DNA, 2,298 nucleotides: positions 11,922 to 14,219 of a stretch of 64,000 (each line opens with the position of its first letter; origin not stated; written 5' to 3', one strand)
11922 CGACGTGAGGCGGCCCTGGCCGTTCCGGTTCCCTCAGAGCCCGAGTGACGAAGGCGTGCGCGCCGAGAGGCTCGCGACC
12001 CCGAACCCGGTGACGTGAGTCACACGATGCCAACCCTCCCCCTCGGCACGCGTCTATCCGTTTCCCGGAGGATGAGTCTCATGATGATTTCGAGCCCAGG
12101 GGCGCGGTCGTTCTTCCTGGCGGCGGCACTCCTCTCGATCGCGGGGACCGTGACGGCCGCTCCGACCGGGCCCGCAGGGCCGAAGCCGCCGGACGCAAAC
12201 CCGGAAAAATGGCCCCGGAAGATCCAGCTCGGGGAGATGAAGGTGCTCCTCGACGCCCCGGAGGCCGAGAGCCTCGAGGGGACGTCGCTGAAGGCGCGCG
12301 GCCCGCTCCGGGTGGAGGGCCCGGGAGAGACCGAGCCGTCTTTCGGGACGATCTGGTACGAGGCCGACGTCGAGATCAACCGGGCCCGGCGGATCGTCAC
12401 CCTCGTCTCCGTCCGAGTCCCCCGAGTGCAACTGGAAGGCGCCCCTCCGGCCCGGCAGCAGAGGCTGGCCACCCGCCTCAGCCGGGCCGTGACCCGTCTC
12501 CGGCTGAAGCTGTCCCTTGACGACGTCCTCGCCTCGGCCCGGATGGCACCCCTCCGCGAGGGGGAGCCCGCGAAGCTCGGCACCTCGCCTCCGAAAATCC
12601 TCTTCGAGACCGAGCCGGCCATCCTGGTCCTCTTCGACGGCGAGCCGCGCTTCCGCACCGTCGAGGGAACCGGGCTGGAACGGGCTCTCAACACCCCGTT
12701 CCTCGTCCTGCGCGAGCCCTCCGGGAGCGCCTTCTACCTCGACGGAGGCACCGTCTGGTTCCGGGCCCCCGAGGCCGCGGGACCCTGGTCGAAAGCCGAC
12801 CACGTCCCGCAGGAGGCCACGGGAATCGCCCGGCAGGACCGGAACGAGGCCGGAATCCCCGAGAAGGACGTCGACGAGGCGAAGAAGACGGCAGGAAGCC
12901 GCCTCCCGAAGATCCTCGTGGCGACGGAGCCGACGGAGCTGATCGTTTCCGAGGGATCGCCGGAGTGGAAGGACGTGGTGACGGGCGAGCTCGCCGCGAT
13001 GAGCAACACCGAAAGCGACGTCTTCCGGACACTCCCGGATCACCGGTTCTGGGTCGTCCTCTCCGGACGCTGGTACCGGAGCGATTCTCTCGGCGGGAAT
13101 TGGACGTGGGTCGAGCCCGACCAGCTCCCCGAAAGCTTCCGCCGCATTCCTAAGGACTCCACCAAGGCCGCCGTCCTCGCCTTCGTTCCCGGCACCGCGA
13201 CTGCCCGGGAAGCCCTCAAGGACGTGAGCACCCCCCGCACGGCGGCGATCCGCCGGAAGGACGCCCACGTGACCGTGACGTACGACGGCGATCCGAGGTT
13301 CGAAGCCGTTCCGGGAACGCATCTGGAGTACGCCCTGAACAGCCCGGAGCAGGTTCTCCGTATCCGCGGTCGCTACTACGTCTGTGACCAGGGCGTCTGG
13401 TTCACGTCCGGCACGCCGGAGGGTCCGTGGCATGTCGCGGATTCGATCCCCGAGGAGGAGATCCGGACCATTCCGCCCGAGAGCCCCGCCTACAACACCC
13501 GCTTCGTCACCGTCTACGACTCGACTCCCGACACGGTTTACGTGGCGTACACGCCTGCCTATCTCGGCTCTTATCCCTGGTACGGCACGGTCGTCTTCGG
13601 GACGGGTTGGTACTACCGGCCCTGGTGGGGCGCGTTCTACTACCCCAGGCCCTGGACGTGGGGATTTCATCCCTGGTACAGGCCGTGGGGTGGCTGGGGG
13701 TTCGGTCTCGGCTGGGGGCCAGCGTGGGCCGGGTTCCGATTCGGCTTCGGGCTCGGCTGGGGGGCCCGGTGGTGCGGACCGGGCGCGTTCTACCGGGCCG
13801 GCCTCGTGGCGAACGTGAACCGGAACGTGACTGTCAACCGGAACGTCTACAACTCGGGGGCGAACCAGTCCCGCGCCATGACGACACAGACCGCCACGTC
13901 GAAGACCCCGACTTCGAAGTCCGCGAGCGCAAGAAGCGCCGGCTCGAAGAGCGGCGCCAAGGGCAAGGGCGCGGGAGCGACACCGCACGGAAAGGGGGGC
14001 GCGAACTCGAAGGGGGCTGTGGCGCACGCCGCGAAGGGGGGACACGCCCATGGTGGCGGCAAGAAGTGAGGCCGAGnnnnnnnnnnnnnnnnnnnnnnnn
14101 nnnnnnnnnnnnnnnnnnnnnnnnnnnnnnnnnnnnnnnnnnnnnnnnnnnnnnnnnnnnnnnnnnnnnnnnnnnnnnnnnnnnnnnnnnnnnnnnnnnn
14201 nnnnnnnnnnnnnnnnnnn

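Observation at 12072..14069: Lead gene of the operon: triple-repeat secreted protein with a Trp-rich YXWGXW-like C-terminal segment and a basic Lys/Gly tail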

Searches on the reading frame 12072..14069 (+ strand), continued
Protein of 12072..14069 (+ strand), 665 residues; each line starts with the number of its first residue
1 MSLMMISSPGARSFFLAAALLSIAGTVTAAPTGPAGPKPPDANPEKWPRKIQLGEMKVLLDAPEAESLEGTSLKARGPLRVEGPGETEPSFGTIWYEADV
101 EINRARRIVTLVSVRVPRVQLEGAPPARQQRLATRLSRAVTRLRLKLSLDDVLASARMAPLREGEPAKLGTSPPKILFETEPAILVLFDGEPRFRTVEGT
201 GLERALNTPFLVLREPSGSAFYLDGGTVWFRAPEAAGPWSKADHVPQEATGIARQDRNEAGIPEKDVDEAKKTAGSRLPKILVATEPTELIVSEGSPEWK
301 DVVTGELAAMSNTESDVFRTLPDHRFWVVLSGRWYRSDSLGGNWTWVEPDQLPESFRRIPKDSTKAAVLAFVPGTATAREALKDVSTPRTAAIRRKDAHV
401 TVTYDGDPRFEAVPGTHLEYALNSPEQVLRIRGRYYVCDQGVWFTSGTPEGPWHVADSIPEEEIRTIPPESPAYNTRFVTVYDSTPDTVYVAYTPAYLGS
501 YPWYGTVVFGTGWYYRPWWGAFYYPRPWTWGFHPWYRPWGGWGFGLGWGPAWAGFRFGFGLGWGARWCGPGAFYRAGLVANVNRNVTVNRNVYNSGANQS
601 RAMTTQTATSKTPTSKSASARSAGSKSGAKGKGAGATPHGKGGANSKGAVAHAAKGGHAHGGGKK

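Call 84: search_protein_families(library=pfam, proteins=[L031:5380-8163:+, L031:12540-13040:+, L031:13050-15458:-, L031:2863-4071:-, L028:7440-8960:-, L028:6508-7443:-, L028:14104-15108:-, L028:15105-16577:-, L028:3010-6432:-, L028:9234-9794:-], max_evalue=0.00001)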
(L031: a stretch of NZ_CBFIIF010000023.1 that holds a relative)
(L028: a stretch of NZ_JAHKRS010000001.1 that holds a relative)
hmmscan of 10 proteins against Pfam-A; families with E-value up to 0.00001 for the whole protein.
L031:5380-8163:+ (927 aa): 1 family
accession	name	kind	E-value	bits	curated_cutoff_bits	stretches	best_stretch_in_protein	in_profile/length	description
PF00246.29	Peptidase_M14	-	1.4e-20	74.5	21.6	1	93-265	2-134/286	Zinc carboxypeptidase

L031:12540-13040:+ (166 aa): 1 family
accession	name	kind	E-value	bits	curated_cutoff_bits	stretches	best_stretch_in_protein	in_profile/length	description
PF13511.11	DUF4124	-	1.9e-09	38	22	1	7-52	1-48/56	Domain of unknown function (DUF4124)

L031:13050-15458:- (802 aa): 1 family
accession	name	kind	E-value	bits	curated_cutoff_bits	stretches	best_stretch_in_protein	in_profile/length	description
PF12228.14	DUF3604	-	3.2e-245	815.5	20.4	1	209-802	2-591/591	Protein of unknown function (DUF3604)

L031:2863-4071:- (402 aa): 6 families
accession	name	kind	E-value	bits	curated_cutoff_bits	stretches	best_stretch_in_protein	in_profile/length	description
PF07992.20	Pyr_redox_2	-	5.2e-38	131.6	26.1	1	5-294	2-291/291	Pyridine nucleotide-disulphide oxidoreductase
PF00070.33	Pyr_redox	-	8.5e-11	42.7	22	0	145-219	1-71/82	Pyridine nucleotide-disulphide oxidoreductase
PF01266.30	DAO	-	7.6e-10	39.3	27.9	0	5-35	1-31/353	FAD dependent oxidoreductase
PF13454.12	NAD_binding_9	-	2.2e-09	37.9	21.8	0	147-181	1-35/155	FAD-NAD(P)-binding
PF13450.12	NAD_binding_8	-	1.6e-06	28.7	21.9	0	8-36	1-29/68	NAD(P)-binding Rossmann-like domain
PF03486.20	HI0933_like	-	9e-06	25.7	50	0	5-37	2-34/244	HI0933-like protein Rossmann domain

L028:7440-8960:- (506 aa): 2 families
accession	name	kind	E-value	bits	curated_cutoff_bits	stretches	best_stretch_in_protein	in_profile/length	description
PF14403.11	CP_ATPgrasp_2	-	1.6e-164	547.8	32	1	98-476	1-374/374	Circularly permuted ATP-grasp type 2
PF04174.18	CP_ATPgrasp_1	-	1.4e-139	465.1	23.1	1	98-430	1-332/332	A circularly permuted ATPgrasp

L028:6508-7443:- (311 aa): 1 family
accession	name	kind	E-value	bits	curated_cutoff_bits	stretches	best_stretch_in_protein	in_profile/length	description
PF04168.17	Alpha-E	-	4e-70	237.3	20.8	1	2-308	1-294/294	A predicted alpha-helical domain with a conserved ER motif.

L028:14104-15108:- (334 aa): 1 family
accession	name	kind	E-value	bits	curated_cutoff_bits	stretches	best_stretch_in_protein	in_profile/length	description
PF02322.20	Cyt_bd_oxida_II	-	1.1e-84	284.8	35.6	1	7-324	1-302/302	Cytochrome bd terminal oxidase subunit II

L028:15105-16577:- (490 aa): 1 family
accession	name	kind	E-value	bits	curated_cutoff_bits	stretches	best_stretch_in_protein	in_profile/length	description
PF01654.22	Cyt_bd_oxida_I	-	3.8e-161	536.8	26.2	1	26-449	1-417/418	Cytochrome bd terminal oxidase subunit I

L028:3010-6432:- (1140 aa): 3 families
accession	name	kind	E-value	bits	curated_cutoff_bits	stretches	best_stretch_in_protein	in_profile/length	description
PF09899.14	DUF2126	-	0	1339.7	27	1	276-1133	1-826/826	Putative amidoligase enzyme (DUF2126)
PF08379.15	Bact_transglu_N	-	1.9e-26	93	27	1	6-83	2-79/80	Bacterial transglutaminase-like N-terminal region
PF01841.26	Transglut_core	-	3.7e-16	59.8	23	1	138-246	11-108/108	Transglutaminase-like superfamily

L028:9234-9794:- (186 aa): 0 families

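Call 89: find_related_loci(query=A1, collection=metagenome_contigs, flank=10000)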
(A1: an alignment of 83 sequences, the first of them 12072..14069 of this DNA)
Query A1 (665 aa) in metagenome_contigs; peptide patterns used: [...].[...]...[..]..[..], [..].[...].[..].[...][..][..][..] (x = any residue, [..] = any of these).
600 stretches matched a pattern (row limit reached: there are more); 581 encode a relative of the query (tblastn E <= 1e-3); the best 80 are kept; 80 distinct loci.
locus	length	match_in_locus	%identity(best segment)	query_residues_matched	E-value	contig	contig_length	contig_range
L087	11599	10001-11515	67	32-536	0e+0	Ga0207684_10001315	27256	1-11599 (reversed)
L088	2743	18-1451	64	168-635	0e+0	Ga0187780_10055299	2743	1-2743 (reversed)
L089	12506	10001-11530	47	41-553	2e-149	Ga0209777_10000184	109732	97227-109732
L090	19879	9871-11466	44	44-564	3e-140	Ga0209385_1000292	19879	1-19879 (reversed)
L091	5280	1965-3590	39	5-561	5e-142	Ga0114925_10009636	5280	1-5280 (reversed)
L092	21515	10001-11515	44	42-553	6e-139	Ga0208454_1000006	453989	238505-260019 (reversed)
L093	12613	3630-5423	36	13-605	2e-137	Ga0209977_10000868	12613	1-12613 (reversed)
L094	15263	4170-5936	40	18-601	4e-136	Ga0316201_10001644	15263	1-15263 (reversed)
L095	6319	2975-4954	39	5-659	3e-136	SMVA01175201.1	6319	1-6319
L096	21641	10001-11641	42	2-548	6e-136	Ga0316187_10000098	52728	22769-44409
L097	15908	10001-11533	44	47-549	1e-139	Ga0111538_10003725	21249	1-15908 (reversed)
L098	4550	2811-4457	42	38-584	9e-138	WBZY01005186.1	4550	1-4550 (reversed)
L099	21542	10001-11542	46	47-548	8e-135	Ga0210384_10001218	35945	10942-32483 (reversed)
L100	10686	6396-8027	41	4-557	2e-134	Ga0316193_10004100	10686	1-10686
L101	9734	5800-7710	38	47-664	5e-134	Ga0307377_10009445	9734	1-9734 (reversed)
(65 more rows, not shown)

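Call 93: search_protein_families(library=pfam, alignment_id=A5, max_evalue=0.00001)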
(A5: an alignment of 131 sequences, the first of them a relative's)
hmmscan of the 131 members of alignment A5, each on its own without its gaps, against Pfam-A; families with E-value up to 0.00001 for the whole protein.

A. member 1, L087:8814-9674:- (286 aa): 1 family
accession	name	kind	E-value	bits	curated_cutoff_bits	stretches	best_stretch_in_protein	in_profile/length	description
PF14371.13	DUF4412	-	2.9e-10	40.7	21.6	1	121-267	62-191/191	Domain of unknown function (DUF4412)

B. families by the number of members that match (of 131 scanned): 122 families (the first 25 are shown)
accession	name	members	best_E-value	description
PF11769.13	DUF3313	4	1.6e-29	Protein of unknown function (DUF3313)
PF13620.12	CarboxypepD_reg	3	5.3e-61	Carboxypeptidase regulatory-like domain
PF00884.28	Sulfatase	3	4.6e-56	Sulfatase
PF02321.23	OEP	3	1.2e-40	Outer membrane efflux protein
PF13715.12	CarbopepD_reg_2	3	1.5e-19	CarboxypepD_reg-like domain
PF16576.10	HlyD_D23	3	4.5e-18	Barrel-sandwich domain of CusB or HlyD membrane-fusion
PF13437.12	HlyD_3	3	1.7e-15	HlyD family secretion protein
PF02369.22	Big_1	3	6.4e-11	Bacterial Ig-like domain (group 1)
PF17210.9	SdrD_B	3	1.9e-10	SdrD B-like domain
PF01740.26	STAS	3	2.1e-10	STAS domain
PF04298.18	Zn_peptidase_2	2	1e-76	Putative neutral zinc metallopeptidase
PF13590.11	DUF4136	2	1.5e-40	Domain of unknown function (DUF4136)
PF19864.5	Radical_SAM_N2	2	4.9e-37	Radical SAM proteins, N-terminal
PF05154.21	TM2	2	3e-20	TM2 domain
PF04055.27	Radical_SAM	2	5.2e-17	Radical SAM superfamily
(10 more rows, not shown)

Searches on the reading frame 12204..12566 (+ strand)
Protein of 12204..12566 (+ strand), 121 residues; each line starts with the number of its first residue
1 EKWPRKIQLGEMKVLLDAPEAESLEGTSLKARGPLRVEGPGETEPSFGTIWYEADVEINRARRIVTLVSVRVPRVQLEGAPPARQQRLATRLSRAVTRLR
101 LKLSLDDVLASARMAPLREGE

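Call 37: search_protein_families(library=pfam, proteins=[window:12204-12566:+], max_evalue=10)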
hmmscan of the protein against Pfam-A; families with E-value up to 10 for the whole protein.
window:12204-12566:+ (121 aa): 0 families

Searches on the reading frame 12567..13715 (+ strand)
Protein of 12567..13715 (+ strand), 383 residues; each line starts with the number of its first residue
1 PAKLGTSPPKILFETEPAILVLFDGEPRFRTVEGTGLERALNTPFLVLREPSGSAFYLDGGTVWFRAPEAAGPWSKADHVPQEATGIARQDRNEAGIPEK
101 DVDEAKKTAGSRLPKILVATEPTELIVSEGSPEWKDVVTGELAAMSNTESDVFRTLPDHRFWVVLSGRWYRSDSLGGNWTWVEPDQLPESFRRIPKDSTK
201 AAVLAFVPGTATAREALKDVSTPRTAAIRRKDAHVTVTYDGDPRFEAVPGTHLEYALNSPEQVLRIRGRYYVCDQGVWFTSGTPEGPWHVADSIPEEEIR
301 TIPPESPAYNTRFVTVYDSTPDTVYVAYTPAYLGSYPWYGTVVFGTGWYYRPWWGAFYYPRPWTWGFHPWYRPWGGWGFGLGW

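Call 54: predict_structure(alignment_id=A2)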
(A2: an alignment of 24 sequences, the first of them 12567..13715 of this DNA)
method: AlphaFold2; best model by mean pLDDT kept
length: 383 residues; sequences in the alignment: 24
mean_pLDDT: 82.4   pTM: 0.78
mean pLDDT of the five models: 82.4, 81.4, 77.3, 76.1, 74.0
residues with pLDDT >= 90: 158; 70-90: 172; 50-70: 23; < 50: 30
segments of 3 or more residues with pLDDT < 50: 351-370, 377-383
pLDDT, mean of each block of 10 residues (from residue 1): 70 88 78 88 81 89 91 94 91 76 78 86 83 96 93 96 89 91 93 94 92 88 84 83 89 84 92 87 94 92 79 88 86 75 68 34 35 49 31
secondary structure, 60 per line:
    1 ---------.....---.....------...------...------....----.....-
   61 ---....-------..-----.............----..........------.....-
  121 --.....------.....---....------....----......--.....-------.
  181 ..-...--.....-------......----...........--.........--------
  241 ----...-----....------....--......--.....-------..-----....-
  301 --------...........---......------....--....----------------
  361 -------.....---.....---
elements in order: E10-14 E18-22 E29-31 E38-40 E47-50 E55-59 E64-67 H82-94 H99-108 E115-119 E123-127 E134-138 E142-145 E152-155 E160-165 E168-172 E180-182 H189-193 H201-206 H211-221 E224-229 E245-247 E253-256 E263-266 E269-274 E277-281 H296-299 H309-313 E314-319 E323-328 E335-338 E341-344 E368-372 E376-380

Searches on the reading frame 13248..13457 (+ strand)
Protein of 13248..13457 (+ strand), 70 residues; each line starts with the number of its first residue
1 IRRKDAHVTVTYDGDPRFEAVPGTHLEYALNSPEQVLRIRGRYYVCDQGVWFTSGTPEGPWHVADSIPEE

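Call 37: search_protein_families(library=pfam, proteins=[window:13248-13457:+], max_evalue=10)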
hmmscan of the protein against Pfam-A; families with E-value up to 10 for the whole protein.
window:13248-13457:+ (70 aa): 1 family
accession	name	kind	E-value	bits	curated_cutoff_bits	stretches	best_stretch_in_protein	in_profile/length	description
PF03427.18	CBM_19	-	0.0077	16.6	20.1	1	40-59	34-53/61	Carbohydrate binding domain (family 19)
